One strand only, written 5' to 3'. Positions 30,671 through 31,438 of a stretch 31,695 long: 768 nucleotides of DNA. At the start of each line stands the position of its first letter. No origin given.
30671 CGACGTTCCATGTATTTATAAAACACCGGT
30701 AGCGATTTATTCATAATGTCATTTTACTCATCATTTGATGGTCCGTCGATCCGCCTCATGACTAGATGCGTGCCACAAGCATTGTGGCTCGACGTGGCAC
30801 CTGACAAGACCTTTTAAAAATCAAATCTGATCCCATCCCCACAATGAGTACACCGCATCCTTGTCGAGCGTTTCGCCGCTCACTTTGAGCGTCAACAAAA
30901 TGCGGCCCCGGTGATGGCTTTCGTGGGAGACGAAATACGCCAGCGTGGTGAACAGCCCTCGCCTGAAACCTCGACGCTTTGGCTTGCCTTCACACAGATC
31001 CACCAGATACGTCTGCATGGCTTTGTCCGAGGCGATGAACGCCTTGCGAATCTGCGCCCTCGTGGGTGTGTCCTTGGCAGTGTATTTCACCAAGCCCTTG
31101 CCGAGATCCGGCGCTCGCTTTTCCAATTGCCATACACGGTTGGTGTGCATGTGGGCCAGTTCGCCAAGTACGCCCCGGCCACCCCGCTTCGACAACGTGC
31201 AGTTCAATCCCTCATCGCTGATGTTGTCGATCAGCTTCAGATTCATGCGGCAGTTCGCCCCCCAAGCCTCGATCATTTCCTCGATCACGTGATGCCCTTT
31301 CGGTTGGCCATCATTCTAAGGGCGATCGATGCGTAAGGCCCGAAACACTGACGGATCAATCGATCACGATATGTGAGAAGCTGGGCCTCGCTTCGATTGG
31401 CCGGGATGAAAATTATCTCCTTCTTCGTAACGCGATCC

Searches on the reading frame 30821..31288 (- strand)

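Call 20: search_protein_families(library=pfam, proteins=[window:30821-31288:-], max_evalue=0.001)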
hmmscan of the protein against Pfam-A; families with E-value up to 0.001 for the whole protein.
window:30821-31288:- (155 aa): 1 family
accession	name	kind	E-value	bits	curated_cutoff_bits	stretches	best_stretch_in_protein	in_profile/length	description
PF05163.17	DinB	-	2.3e-06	28.1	23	1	4-140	7-148/165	DinB family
